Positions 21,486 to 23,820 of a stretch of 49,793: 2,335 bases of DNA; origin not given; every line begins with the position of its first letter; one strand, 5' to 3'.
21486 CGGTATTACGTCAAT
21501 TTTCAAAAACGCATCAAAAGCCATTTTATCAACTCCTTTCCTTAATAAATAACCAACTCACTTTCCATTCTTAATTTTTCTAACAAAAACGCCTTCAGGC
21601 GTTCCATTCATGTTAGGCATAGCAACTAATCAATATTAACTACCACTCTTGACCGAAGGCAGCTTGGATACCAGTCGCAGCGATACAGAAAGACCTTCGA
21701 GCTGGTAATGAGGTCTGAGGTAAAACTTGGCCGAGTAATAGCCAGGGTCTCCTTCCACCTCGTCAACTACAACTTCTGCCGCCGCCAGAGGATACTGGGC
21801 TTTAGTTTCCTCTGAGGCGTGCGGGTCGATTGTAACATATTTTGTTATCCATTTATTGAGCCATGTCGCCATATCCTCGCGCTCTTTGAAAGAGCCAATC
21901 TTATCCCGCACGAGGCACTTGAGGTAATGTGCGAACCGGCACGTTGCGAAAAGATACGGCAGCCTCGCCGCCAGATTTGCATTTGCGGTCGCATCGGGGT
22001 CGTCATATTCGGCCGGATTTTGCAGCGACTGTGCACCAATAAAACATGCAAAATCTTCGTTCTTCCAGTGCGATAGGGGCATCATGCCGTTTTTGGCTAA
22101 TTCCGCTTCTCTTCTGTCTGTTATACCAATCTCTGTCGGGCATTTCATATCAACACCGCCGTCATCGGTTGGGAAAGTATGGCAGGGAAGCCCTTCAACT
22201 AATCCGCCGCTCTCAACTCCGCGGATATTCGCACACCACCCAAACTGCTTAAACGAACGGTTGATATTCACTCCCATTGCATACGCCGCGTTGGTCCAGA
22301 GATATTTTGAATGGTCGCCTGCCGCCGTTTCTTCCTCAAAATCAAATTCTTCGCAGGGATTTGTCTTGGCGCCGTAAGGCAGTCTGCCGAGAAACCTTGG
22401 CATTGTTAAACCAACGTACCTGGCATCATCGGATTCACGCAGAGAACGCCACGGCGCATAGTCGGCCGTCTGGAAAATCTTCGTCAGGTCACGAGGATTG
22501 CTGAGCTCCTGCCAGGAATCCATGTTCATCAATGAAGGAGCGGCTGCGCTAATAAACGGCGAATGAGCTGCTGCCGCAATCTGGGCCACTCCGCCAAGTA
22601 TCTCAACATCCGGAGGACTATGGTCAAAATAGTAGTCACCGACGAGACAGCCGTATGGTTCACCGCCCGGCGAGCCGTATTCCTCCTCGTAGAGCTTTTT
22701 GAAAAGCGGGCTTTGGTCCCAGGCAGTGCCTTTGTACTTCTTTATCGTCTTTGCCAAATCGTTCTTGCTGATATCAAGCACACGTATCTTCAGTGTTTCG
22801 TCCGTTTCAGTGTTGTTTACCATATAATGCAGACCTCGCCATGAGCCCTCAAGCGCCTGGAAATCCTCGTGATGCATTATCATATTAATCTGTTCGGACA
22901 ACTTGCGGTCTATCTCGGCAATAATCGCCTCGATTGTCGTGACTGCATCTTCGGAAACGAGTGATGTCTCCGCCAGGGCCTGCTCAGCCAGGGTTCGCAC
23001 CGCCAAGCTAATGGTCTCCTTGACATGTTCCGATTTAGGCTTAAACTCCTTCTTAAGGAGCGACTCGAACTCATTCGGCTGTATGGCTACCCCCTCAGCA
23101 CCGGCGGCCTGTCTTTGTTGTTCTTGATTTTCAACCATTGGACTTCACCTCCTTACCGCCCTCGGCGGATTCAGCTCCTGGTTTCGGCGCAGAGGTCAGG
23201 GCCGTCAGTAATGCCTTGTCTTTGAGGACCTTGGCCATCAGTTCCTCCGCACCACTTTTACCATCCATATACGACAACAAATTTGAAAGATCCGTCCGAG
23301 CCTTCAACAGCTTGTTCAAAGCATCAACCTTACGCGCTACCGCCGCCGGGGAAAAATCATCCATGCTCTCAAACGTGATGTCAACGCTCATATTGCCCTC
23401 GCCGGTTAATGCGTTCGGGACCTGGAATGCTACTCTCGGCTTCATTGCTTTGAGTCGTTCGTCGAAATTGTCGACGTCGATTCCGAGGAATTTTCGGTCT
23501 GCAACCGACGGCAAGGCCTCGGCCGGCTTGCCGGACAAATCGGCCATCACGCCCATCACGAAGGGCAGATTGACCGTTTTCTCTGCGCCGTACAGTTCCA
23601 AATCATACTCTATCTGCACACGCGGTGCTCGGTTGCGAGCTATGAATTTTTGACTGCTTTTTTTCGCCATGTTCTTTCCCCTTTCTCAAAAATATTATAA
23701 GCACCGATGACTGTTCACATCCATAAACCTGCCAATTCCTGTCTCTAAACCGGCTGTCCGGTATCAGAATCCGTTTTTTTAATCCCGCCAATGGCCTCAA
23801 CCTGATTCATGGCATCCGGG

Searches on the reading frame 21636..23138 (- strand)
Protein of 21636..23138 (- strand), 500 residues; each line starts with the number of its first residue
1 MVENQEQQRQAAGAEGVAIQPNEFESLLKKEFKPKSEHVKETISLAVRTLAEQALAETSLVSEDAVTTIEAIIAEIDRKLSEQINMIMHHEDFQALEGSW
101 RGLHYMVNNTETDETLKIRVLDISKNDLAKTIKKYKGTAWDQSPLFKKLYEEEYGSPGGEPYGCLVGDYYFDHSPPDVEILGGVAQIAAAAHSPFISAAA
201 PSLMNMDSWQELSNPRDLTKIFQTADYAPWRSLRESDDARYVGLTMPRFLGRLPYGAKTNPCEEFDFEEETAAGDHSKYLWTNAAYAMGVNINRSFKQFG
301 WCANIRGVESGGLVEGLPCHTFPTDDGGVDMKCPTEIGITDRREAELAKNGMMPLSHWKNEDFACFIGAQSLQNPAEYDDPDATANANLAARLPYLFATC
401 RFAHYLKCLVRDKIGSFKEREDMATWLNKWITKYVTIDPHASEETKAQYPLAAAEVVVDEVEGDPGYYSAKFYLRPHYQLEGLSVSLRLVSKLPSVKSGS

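Call 3: search_protein_families(library=pfam, proteins=[window:21636-23138:-], max_evalue=0.01)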
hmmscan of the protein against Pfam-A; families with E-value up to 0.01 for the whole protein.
window:21636-23138:- (500 aa): 2 families
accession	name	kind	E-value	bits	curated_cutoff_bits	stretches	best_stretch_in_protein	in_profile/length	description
PF05943.17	VipB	-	3.1e-137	457.1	27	1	71-373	2-301/301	EvpB/VC_A0108, tail sheath N-terminal domain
PF18945.5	VipB_2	-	1.9e-45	154.1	27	1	383-493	2-112/112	EvpB/VC_A0108, tail sheath gpW/gp25-like domain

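Call 4: search_protein_families(library=ncbifam, proteins=[window:21636-23138:-], max_evalue=0.01)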
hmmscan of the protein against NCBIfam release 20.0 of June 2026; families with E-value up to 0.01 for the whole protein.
window:21636-23138:- (500 aa): 1 family
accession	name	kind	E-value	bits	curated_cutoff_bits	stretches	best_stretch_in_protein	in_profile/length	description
TIGR03355.1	VI_chp_2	equivalog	7.4e-219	727.4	271.5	1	22-494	3-473/473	type VI secretion system contractile sheath large subunit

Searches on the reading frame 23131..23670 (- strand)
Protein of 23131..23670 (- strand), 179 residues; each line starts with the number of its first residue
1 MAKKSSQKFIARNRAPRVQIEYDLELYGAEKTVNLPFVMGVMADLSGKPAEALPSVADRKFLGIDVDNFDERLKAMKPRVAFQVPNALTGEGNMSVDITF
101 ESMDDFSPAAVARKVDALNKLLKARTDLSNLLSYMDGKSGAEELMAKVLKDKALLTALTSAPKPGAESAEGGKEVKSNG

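Call 3: search_protein_families(library=pfam, proteins=[window:23131-23670:-], max_evalue=0.01)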
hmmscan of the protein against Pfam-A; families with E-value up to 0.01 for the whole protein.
window:23131-23670:- (179 aa): 1 family
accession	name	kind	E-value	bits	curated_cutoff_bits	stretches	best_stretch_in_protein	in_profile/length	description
PF05591.17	T6SS_VipA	-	6.6e-57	192.1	24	1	11-161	2-153/155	Type VI secretion system, VipA, VC_A0107 or Hcp2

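Call 4: search_protein_families(library=ncbifam, proteins=[window:23131-23670:-], max_evalue=0.01)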
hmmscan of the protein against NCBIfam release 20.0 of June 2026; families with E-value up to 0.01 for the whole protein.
window:23131-23670:- (179 aa): 1 family
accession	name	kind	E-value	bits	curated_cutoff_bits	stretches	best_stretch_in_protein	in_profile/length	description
TIGR03358.1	VI_chp_5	equivalog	4.1e-55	185.9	97.25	1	7-161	1-156/160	type VI secretion system contractile sheath small subunit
